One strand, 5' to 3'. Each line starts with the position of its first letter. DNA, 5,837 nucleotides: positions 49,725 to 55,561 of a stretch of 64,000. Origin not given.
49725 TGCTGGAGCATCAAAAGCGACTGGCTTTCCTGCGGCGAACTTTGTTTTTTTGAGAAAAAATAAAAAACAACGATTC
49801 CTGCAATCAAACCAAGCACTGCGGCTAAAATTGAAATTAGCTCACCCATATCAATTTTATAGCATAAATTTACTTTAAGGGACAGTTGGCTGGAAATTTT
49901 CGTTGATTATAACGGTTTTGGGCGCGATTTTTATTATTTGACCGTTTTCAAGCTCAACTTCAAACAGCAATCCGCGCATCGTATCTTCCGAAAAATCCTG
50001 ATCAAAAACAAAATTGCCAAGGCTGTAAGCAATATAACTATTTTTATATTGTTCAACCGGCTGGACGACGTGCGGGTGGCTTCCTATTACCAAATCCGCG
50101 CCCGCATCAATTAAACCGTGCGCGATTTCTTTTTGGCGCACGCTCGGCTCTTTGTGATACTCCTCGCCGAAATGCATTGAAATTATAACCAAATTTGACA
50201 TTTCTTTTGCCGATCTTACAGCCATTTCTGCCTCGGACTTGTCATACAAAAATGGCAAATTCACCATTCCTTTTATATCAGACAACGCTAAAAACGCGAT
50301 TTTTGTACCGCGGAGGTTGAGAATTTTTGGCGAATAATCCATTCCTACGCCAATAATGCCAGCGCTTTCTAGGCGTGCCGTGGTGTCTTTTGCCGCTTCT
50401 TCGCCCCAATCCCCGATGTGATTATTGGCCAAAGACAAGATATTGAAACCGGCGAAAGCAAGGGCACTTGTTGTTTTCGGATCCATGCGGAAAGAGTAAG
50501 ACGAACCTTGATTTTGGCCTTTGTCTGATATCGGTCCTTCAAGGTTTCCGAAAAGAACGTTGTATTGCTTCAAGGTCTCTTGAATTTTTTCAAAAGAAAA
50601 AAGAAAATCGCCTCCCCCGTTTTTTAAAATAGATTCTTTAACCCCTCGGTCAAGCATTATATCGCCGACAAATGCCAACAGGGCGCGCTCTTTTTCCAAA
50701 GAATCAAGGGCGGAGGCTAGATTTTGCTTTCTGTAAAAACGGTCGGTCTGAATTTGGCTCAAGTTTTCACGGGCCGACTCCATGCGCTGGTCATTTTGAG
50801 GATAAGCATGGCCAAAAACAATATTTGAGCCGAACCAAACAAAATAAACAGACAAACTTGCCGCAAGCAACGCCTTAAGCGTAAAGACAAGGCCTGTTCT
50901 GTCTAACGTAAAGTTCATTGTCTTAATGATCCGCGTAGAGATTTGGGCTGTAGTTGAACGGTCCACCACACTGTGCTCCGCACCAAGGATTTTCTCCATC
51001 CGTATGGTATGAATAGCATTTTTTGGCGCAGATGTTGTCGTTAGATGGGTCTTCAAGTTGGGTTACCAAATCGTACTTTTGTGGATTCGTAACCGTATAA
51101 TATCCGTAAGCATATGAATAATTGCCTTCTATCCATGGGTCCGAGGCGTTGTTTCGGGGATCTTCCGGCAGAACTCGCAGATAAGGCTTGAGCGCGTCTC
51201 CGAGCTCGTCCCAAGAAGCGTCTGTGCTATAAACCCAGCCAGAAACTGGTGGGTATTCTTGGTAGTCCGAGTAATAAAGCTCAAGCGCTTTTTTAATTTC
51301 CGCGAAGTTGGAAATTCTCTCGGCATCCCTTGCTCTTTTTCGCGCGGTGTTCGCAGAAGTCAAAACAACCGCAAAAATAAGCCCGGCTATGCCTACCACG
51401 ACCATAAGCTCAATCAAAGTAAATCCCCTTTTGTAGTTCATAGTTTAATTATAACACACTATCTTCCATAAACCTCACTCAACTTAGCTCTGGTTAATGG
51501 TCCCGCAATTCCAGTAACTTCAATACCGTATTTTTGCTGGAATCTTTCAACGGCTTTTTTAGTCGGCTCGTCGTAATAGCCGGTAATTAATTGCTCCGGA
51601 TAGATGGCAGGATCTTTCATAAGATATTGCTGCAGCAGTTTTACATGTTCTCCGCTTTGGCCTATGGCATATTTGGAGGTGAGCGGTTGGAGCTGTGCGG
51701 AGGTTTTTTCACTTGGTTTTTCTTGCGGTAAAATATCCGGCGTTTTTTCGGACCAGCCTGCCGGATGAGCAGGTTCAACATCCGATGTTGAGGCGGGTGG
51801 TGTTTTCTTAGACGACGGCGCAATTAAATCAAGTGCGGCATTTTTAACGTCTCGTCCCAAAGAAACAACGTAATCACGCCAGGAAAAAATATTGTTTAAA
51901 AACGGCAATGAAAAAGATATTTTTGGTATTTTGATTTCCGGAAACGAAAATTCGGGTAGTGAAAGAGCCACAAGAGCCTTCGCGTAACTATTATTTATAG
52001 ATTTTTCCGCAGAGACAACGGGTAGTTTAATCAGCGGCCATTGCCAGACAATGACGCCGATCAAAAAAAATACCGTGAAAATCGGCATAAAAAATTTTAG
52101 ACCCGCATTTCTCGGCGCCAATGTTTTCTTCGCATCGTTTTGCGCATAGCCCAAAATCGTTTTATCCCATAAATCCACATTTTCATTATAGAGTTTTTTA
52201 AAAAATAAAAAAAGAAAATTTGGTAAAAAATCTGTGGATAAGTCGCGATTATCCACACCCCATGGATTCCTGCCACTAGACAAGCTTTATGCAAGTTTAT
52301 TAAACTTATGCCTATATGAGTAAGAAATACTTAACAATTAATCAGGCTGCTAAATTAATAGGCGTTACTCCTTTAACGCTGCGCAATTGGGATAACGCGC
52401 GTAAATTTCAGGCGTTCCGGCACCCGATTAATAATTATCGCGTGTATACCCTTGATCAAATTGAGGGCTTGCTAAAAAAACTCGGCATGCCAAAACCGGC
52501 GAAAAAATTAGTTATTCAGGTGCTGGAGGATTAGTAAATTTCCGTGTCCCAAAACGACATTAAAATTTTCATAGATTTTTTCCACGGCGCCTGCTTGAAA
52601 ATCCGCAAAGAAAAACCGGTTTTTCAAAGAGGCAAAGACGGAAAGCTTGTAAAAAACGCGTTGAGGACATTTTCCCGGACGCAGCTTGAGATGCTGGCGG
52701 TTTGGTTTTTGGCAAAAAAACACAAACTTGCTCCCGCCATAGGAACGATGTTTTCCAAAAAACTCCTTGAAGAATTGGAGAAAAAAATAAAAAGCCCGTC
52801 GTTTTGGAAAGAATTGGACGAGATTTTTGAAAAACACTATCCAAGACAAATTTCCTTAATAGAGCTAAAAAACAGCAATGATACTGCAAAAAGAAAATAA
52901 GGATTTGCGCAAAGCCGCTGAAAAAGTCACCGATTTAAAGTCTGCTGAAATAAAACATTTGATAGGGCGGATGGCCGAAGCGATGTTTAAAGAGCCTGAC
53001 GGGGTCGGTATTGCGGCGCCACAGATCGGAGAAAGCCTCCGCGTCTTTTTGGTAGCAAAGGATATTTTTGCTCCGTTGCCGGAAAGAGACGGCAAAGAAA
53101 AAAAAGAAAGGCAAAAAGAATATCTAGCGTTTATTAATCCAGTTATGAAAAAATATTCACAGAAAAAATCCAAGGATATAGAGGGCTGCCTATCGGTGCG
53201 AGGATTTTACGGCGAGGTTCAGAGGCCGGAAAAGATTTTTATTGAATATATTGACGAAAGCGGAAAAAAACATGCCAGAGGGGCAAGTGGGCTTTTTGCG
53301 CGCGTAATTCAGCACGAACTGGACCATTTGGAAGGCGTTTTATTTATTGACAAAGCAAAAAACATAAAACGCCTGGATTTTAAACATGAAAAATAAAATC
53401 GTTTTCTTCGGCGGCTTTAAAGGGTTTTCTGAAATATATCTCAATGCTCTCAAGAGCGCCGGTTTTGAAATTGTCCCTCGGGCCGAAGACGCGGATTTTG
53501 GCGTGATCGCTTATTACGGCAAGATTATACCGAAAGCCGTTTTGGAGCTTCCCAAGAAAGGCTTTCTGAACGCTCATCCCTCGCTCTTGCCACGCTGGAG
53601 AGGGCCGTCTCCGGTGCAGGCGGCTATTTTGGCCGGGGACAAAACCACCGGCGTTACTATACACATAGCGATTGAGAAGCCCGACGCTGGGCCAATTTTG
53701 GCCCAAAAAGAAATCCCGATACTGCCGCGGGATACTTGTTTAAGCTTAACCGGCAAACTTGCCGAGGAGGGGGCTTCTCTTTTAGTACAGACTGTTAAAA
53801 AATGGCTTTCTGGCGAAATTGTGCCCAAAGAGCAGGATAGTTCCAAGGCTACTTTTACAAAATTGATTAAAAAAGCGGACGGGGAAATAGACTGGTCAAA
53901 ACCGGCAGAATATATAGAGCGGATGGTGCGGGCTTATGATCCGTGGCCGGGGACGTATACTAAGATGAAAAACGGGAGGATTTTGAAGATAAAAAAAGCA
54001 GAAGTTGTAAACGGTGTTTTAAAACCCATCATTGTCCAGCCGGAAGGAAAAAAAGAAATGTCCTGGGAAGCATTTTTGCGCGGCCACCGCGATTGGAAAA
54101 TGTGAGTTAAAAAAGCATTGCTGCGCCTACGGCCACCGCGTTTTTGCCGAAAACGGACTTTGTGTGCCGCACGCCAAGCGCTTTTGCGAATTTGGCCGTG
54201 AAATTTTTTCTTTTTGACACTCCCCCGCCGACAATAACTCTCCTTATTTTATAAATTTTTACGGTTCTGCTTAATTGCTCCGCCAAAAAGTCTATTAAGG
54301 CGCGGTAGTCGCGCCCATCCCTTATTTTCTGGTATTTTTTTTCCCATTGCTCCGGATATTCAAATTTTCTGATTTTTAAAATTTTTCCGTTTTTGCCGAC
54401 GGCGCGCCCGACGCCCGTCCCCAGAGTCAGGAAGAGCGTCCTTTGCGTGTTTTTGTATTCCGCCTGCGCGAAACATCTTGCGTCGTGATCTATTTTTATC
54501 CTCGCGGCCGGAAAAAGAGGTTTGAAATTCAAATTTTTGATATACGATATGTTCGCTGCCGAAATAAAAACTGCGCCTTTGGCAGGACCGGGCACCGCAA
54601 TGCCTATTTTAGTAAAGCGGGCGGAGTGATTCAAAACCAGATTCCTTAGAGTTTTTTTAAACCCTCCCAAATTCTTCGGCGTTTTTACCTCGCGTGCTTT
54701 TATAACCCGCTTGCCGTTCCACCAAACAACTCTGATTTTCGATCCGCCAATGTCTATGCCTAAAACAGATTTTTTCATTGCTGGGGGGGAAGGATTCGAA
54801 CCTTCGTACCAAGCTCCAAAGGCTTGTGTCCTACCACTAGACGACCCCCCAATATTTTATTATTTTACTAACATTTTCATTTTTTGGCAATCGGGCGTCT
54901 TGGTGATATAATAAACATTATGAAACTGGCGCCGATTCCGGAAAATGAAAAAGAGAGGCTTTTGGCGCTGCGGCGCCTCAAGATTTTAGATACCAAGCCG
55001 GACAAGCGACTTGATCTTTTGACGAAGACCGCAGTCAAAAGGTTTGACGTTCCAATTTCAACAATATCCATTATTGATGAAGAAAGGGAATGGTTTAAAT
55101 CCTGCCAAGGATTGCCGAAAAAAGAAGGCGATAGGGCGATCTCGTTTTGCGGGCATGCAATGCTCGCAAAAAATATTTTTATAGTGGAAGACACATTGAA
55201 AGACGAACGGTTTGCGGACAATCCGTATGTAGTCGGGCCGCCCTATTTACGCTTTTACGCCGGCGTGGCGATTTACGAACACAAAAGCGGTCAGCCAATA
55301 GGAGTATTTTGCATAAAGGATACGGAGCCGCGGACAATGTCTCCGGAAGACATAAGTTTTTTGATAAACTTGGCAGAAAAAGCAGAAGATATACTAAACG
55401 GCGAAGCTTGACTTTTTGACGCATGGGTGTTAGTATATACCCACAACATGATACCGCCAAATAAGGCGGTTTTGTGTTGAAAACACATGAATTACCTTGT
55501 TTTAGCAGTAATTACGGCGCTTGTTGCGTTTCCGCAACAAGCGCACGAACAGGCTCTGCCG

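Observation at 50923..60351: Type IV pilin and a VirD4/TraG-like coupling ATPase with a coupled small gene in the same region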

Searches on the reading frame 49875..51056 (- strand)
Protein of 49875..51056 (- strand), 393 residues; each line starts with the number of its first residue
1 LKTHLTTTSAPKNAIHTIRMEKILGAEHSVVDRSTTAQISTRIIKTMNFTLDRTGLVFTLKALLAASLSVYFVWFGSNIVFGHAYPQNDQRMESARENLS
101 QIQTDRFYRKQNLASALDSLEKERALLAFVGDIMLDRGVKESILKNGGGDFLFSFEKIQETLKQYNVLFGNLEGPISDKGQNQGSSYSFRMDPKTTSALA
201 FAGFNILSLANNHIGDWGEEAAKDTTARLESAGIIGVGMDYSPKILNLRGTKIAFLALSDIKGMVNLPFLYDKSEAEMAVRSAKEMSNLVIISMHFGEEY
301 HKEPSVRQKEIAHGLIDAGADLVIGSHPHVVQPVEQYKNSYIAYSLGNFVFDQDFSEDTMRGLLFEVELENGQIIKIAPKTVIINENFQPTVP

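Call 3: search_protein_families(library=pfam, proteins=[window:49875-51056:-], max_evalue=0.01)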
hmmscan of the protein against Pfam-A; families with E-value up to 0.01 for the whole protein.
window:49875-51056:- (393 aa): 1 family
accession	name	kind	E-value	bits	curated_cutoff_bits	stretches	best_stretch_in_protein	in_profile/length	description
PF09587.15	PGA_cap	-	2.7e-64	217.5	27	1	127-353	2-255/255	Bacterial capsule synthesis protein PGA_cap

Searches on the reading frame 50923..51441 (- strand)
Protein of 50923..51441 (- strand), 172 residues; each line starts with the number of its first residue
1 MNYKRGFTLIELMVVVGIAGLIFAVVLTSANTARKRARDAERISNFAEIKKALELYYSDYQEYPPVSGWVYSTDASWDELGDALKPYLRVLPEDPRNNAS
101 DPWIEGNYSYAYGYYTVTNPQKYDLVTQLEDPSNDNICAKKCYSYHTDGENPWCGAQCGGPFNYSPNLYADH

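Call 3: search_protein_families(library=pfam, proteins=[window:50923-51441:-], max_evalue=0.01)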
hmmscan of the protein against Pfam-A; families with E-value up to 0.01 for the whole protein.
window:50923-51441:- (172 aa): 1 family
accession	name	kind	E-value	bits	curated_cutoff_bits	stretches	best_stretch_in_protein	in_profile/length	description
PF07963.17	N_methyl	-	8.8e-08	31.9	21.2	1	1-27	1-27/27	Prokaryotic N-terminal methylation motif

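Call 4: search_protein_families(library=ncbifam, proteins=[window:50923-51441:-], max_evalue=0.01)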
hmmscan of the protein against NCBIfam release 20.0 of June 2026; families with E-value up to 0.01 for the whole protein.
window:50923-51441:- (172 aa): 8 families
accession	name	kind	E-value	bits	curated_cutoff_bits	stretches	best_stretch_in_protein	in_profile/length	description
TIGR01710.1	typeII_sec_gspG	equivalog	5.9e-12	45.8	88.85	1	5-99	1-98/134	type II secretion system major pseudopilin GspG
TIGR01708.2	typeII_sec_gspH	equivalog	4.8e-08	33.2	80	1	5-40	2-40/169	type II secretion system minor pseudopilin GspH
TIGR02532.1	IV_pilin_GFxxxE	domain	1.5e-06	27.8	16.3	1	4-27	1-24/24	prepilin-type N-terminal cleavage/methylation domain-containing protein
NF041775.1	typeIV_PilA_Myxo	equivalog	8.3e-06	25.9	400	1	4-63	10-69/214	type IV pilin protein PilA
NF007862.0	PRK10574.1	equivalog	2.6e-05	24.4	138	1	1-56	1-56/145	prepilin peptidase-dependent pilin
NF041013.1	T4P_ComGE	equivalog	0.00018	21.5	49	1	4-54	3-54/83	competence type IV pilus minor pilin ComGE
TIGR02596.1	TIGR02596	subfamily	0.00032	20.8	70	1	7-38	1-32/196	Verru_Chthon cassette protein D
TIGR02599.1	TIGR02599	subfamily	0.0039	16.5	256.5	1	6-55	1-51/361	Verru_Chthon cassette protein C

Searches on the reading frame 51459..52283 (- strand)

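Call 3: search_protein_families(library=pfam, proteins=[window:51459-52283:-], max_evalue=0.01)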
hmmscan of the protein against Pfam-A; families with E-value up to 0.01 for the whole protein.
window:51459-52283:- (274 aa): 1 family
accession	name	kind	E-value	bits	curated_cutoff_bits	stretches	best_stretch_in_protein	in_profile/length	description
PF01471.23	PG_binding_1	-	3.6e-15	56.3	23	1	210-268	1-57/57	Putative peptidoglycan binding domain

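Call 4: search_protein_families(library=ncbifam, proteins=[window:51459-52283:-], max_evalue=0.01)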
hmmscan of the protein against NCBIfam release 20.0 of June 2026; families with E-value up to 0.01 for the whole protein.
window:51459-52283:- (274 aa): 5 families
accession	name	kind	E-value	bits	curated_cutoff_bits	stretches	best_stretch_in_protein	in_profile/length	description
TIGR02869.1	spore_SleB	equivalog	4.4e-09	36.5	236.5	1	204-268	6-68/201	spore cortex-lytic enzyme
NF052335.1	PdgHdaseHSB129560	equivalog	9.2e-05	21.9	500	1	204-268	199-261/330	peptidoglycan hydrolase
NF052377.1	lmo1851_S41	exception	0.00041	19.2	725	1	202-268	381-445/468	lmo1851 family serine protease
NF052336.1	PdgHdaseHSB100310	equivalog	0.002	17.5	500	1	228-265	206-243/316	peptidoglycan hydrolase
TIGR03979.1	His_Ser_Rich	equivalog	0.0056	16.7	121.65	1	191-259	109-177/190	His-Xaa-Ser repeat protein HxsA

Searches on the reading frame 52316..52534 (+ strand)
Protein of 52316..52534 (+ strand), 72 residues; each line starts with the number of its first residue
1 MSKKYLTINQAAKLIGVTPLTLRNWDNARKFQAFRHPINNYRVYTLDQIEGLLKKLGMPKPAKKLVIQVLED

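Call 3: search_protein_families(library=pfam, proteins=[window:52316-52534:+], max_evalue=0.01)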
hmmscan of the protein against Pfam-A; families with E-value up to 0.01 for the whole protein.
window:52316-52534:+ (72 aa): 3 families
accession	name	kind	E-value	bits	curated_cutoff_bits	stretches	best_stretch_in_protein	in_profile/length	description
PF00376.29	MerR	-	9.2e-07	29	28.2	1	7-44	1-38/38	MerR family regulatory protein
PF13411.12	MerR_1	-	8.7e-06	26.2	21.6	1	7-52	2-46/69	MerR HTH family regulatory protein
PF12728.13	HTH_17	-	4.3e-05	24.1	27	1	5-53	1-47/51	Helix-turn-helix domain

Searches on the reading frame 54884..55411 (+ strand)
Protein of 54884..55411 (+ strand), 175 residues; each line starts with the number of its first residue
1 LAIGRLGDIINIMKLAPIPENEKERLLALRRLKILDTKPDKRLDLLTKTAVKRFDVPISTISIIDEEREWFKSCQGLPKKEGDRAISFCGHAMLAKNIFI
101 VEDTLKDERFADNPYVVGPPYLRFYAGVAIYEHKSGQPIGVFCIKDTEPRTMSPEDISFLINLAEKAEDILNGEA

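Call 3: search_protein_families(library=pfam, proteins=[window:54884-55411:+], max_evalue=0.01)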
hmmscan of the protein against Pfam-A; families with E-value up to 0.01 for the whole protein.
window:54884-55411:+ (175 aa): 2 families
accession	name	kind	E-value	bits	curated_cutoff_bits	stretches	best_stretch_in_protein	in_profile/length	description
PF01590.32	GAF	-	2.4e-11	44.7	22.4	1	40-167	3-129/133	GAF domain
PF13185.12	GAF_2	-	5.8e-08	33.5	28.6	1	40-171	5-135/136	GAF domain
